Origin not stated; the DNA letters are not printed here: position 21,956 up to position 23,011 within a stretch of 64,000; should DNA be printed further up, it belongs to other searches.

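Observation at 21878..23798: GC-rich two-gene insertion between secY and map, bracketed by ~115-bp direct repeats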

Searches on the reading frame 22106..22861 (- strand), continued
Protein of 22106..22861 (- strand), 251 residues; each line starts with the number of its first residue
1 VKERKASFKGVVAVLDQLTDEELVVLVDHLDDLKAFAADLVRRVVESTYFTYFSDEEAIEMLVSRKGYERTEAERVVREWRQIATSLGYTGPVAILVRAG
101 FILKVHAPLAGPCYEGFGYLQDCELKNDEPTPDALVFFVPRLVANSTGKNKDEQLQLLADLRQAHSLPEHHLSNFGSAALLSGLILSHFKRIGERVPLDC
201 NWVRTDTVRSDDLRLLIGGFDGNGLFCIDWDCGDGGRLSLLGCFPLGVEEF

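Call 47: find_encoding_contigs(protein=P0014, flank=8000, max_places=1)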
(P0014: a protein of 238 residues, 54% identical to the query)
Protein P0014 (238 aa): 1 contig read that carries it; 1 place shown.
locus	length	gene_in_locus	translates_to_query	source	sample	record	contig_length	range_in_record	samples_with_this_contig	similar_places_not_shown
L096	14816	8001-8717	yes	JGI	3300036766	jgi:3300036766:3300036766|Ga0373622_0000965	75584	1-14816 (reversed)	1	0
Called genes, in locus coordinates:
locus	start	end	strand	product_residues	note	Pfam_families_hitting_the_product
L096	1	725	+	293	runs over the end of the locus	PF00480:ROK, PF01869:BcrAD_BadFG (faint)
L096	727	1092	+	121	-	PF05635:23S_rRNA_IVP, PF22296:bAvd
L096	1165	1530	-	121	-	PF18895:T4SS_pilin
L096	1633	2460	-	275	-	-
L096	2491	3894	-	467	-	-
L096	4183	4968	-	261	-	PF01746:tRNA_m1G_MT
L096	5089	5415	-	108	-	PF13083:KH_KhpA-B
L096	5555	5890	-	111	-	PF00886:Ribosomal_S16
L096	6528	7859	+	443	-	PF00814:TsaD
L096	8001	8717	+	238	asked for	-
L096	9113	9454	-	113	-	PF22296:bAvd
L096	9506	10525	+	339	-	PF00078:RVT_1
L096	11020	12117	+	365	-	PF00591:Glycos_transf_3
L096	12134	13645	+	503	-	PF04715:, PF00425:Chorismate_bind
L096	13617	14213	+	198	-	PF00117:GATase, PF07722:Peptidase_C26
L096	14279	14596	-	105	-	PF01817:CM_2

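Call 49: predict_structure(alignment_id=A3)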
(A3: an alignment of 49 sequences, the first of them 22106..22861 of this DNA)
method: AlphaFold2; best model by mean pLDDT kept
length: 251 residues; sequences in the alignment: 49
mean_pLDDT: 95.2   pTM: 0.89
mean pLDDT of the five models: 95.2, 95.0, 94.5, 93.9, 93.6
residues with pLDDT >= 90: 227; 70-90: 20; 50-70: 2; < 50: 2
segments of 3 or more residues with pLDDT < 50: none
pLDDT, mean of each block of 10 residues (from residue 1): 72 93 95 93 92 98 98 98 98 98 96 96 92 98 98 98 98 98 98 97 96 95 95 88 98 93
secondary structure, 60 per line:
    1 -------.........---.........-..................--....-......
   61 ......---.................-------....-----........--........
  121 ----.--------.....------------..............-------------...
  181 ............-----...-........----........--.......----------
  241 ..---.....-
elements in order: H8-16 H20-28 H30-47 E50-53 H55-66 H70-86 E94-97 H103-110 H114-120 E134-138 H151-164 H178-192 E202-209 E214-221 E224-230 E246-250

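Call 62: fold_search(model_id=the predicted structure, library=pdb)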
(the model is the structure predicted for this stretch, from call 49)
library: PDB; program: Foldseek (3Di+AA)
matches with E <= 10: 106; with E <= 0.001: 0
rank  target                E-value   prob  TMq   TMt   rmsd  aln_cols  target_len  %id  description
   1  9f0y_C                1.6e+00  0.20  0.13  0.30  10.0        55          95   18  CryoEM structure of the F plasmid relaxosome with TraI in its TE mode, derived from the ss-27_+8ds+9_+143-R Locally-re (released 2025-06-04)
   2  1ihf_A                1.8e+00  0.14  0.13  0.30  12.2        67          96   19  INTEGRATION HOST FACTOR/DNA COMPLEX (released 1997-02-12)
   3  6hmj_C                1.8e+00  0.01  0.13  0.10  21.5       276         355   12  Structure of an RNA-binding Light-Oxygen-Voltage Receptor (released 2019-08-28)
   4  1ryk_MODEL_1_A        2.2e+00  0.44  0.13  0.42   2.3        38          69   24  Solution NMR Structure Protein yjbJ from Escherichia coli. Northeast Structural Genomics Consortium Target ET9 (released 2004-02-24)
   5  3rhi_B                2.2e+00  0.14  0.13  0.35  10.3        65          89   14  DNA-binding protein HU from Bacillus anthracis (released 2011-04-20)
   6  4af1                  2.5e+00  0.01  0.09  0.07  15.8       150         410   13  Archeal Release Factor aRF1 (released 2013-03-20)
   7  2iif_A                2.8e+00  0.02  0.18  0.22  15.0       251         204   10  single chain Integration Host Factor mutant protein (scIHF2-K45aE) in complex with DNA (released 2007-02-20)
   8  3o2b_C                3.2e+00  0.10  0.11  0.24  10.1        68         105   15  E. coli ClpS in complex with a Phe N-end rule peptide (released 2011-12-14)
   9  8v3l_A                3.2e+00  0.08  0.11  0.03  17.2       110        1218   17  Microtubule inner proteins in the 48-nm doublet microtubule from the proximal region of Tetrahymena thermophila strain (released 2024-05-01)
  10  8qyd_F                3.2e+00  0.01  0.10  0.10  25.3       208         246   13  Zorya anti-bacteriophage defense system ZorAB (released 2024-11-06)
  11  6hmj_A                3.2e+00  0.01  0.13  0.10  21.4       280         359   11  Structure of an RNA-binding Light-Oxygen-Voltage Receptor (released 2019-08-28)
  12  6g3d                  3.6e+00  0.51  0.13  0.07   0.6        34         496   29  Crystal structure of Native EDDS lyase (released 2018-05-16)
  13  3dnj_A                3.6e+00  0.41  0.11  0.32   2.0        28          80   21  The structure of the Caulobacter crescentus ClpS protease adaptor protein in complex with a N-end rule peptide (released 2008-11-18)
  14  2gai_A                3.6e+00  0.03  0.12  0.05  17.5        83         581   12  Structure of Full Length Topoisomerase I from Thermotoga maritima in triclinic crystal form (released 2006-04-25)
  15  5mjy_B                3.6e+00  0.02  0.13  0.09  17.9       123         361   13  Crystal structure of the His Domain Protein Tyrosine Phosphatase (HD-PTP/PTPN23) Bro1 domain (SARA complex structure) (released 2017-08-16)
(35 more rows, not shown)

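Call 66: search_solved_structures(query=A3, max_evalue=1)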
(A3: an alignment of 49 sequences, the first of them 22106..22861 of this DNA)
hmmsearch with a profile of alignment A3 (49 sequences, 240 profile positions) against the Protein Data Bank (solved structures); distinct sequences matched with E-value up to 1: 1.
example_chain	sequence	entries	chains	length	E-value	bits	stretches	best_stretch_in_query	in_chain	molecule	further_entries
1ll8_A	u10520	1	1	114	0.53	12.9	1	148-188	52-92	PAS Kinase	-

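Call 83: search_protein_families(library=pfam, proteins=[L001:7284-7670:-, L001:7647-8660:+, L010:11633-12640:+], max_evalue=0.001)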
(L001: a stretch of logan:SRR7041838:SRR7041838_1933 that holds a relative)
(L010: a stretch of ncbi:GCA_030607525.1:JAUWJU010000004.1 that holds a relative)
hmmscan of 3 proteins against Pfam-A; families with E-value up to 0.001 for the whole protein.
L001:7284-7670:- (128 aa): 1 family
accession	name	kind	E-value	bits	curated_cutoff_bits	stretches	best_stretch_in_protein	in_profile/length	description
PF22296.2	bAvd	-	1.9e-12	48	40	1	23-126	4-106/107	bAvd-like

L001:7647-8660:+ (337 aa): 1 family
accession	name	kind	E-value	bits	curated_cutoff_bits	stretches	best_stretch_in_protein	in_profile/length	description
PF00078.32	RVT_1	-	1.2e-20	74.5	29.6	1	74-277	9-203/205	Reverse transcriptase (RNA-dependent DNA polymerase)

L010:11633-12640:+ (335 aa): 1 family
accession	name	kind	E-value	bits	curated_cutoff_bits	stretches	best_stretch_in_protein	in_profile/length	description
PF00078.32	RVT_1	-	4.4e-20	72.7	29.6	1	73-276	9-203/205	Reverse transcriptase (RNA-dependent DNA polymerase)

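Call 92: find_encoding_contigs(protein=P0006, flank=6000, max_places=1)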
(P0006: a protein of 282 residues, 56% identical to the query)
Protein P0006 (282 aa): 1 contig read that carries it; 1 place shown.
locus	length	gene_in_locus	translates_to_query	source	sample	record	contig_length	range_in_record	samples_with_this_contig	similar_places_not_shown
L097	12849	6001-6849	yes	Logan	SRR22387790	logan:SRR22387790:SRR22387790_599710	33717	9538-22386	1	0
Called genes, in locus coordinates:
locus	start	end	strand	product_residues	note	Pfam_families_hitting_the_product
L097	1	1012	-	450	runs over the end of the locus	PF08308:PEGA (weak), PF23381:Beta-prop_IFT122_1st (faint)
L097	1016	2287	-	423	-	PF00275:EPSP_synthase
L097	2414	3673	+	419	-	PF22694:CtpB_N-like, PF00595:PDZ, PF13180:PDZ_2 (weak), PF17820:PDZ_6, PF03572:Peptidase_S41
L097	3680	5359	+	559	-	PF01656:CbiA (weak), PF06418:CTP_synth_N, PF00117:GATase, PF07722:Peptidase_C26 (weak)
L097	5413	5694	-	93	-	PF01016:Ribosomal_L27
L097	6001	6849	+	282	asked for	-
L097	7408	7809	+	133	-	PF02082:Rrf2, PF03444:WHD_HrcA (weak)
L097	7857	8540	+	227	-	PF18884:TSP3_bac (faint), PF03734:YkuD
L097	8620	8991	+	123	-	PF01592:NifU_N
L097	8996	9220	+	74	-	PF01106:NifU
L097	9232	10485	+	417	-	PF00266:Aminotran_5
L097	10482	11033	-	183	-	PF07963:N_methyl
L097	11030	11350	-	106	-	-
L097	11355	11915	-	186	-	PF04350:PilO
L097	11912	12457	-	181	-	PF05137:PilN (weak)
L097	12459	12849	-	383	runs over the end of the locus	PF11104:PilM_2, PF06723:MreB_Mbl (faint), PF14450:FtsA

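Call 93: find_encoding_contigs(protein=P0037, flank=6000, max_places=1)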
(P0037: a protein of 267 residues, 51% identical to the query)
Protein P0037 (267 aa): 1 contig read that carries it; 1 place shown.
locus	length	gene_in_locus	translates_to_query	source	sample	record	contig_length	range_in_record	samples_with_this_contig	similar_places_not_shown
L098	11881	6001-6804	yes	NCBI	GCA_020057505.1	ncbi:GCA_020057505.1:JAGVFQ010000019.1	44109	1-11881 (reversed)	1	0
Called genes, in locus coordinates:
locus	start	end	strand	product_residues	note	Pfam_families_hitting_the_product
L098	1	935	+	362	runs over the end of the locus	-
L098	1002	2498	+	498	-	PF13567:DUF4131, PF03772:Competence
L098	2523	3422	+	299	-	PF00753:Lactamase_B, PF23023:Anti-Pycsar_Apyc1 (faint), PF12706:Lactamase_B_2 (weak)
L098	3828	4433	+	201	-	PF00334:NDK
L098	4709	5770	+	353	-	PF13384:HTH_23, PF13518:HTH_28, PF13551:HTH_29 (weak), PF13565:HTH_32, PF00665:rve, PF13683:rve_3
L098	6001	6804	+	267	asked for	-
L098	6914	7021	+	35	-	-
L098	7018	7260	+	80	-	-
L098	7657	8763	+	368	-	PF00078:RVT_1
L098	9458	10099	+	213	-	PF02163:Peptidase_M50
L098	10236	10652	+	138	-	PF00164:Ribosom_S12_S23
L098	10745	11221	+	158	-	PF00177:Ribosomal_S7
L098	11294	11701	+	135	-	PF13366:PDDEXK_3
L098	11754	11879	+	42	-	?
